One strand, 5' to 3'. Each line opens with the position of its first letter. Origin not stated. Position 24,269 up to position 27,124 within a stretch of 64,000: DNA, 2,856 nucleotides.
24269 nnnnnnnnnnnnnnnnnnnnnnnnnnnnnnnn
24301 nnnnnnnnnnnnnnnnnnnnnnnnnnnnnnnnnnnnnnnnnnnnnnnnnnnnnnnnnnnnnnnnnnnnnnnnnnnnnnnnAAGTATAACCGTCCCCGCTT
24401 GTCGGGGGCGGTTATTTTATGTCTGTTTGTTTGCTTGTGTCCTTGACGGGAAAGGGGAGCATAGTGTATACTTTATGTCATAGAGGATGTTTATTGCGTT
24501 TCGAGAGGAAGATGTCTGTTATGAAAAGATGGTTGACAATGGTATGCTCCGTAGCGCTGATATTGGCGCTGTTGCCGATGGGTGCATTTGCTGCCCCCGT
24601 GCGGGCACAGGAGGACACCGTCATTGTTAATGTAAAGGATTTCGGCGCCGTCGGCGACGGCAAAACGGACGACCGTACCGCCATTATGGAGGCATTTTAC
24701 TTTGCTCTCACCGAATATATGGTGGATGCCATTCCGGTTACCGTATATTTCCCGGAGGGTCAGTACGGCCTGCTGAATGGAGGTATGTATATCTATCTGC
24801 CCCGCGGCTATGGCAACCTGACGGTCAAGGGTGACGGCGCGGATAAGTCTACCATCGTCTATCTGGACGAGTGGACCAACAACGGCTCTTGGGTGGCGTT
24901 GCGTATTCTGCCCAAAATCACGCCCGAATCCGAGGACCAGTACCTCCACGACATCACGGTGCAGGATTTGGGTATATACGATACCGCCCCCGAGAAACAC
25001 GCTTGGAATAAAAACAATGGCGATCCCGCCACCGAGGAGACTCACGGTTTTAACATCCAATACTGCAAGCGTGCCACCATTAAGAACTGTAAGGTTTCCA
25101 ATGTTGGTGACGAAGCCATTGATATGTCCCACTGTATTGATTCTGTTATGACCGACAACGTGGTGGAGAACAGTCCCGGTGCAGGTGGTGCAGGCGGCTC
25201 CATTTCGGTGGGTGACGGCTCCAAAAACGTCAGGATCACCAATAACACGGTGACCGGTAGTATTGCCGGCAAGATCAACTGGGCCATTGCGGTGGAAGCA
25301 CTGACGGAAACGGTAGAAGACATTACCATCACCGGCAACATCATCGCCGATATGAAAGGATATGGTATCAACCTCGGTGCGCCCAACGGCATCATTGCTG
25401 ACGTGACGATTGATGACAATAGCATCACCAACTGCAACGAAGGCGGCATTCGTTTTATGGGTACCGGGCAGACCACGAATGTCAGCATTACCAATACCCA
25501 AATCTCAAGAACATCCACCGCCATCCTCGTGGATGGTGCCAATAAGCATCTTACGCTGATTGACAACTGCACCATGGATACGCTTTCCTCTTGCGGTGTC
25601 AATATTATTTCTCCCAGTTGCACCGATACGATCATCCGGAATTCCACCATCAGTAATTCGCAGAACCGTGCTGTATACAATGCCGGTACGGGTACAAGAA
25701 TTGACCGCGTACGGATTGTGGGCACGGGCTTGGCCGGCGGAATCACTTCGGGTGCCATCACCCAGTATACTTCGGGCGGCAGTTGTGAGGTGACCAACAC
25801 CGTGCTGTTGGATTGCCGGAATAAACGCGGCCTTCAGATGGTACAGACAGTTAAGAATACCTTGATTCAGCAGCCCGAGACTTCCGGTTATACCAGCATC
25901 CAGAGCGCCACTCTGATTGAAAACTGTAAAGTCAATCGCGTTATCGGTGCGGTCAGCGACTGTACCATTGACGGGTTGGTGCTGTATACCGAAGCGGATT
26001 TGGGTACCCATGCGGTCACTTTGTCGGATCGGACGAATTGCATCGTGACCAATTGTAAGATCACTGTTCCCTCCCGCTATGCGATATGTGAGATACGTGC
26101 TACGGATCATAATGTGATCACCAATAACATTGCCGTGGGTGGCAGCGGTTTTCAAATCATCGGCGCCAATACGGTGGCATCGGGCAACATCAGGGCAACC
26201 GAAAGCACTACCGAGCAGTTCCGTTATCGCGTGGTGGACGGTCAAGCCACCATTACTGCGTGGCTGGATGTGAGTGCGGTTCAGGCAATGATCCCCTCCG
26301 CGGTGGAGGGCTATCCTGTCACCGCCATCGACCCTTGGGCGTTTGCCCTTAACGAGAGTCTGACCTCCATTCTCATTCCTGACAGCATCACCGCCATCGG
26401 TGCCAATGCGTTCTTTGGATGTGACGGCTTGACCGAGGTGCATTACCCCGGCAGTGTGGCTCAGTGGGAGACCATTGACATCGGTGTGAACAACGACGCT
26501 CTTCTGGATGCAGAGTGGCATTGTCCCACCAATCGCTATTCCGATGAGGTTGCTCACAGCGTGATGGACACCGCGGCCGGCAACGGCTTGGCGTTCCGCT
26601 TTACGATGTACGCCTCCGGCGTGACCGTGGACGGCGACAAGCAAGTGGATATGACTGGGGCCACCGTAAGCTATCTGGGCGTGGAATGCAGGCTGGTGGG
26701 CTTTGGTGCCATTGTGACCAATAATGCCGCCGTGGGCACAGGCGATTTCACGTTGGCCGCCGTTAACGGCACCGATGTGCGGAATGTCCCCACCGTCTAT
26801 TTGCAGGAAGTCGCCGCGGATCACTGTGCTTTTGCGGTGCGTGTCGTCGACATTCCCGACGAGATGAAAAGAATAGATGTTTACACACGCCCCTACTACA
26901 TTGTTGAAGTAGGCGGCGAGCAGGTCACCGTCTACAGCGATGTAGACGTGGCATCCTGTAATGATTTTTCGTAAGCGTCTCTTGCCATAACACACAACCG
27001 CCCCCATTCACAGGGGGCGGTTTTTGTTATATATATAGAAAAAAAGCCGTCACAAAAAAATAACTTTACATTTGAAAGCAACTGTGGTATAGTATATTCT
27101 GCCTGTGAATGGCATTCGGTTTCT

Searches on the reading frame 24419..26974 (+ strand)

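Call 88: search_protein_families(library=pfam, proteins=[window:24419-26974:+], max_evalue=0.00001)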
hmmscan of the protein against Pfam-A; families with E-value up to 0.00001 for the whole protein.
window:24419-26974:+ (851 aa): 4 families
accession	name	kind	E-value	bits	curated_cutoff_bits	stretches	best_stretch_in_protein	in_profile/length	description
PF13229.12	Beta_helix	-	1.4e-17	64.2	25.9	1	298-461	7-156/158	Right handed beta helix region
PF12708.12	Pect-lyase_RHGA_epim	-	1.4e-11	45.1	27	1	69-290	1-198/213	Rhamnogalacturonase A/epimerase, pectate lyase-like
PF05048.19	NosD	-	1.2e-07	31.9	23.6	0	203-350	33-159/212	Periplasmic copper-binding protein (NosD)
PF13306.12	LRR_5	-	4.9e-07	30.1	27.7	1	636-681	2-113/127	BspA type Leucine rich repeat region (6 copies)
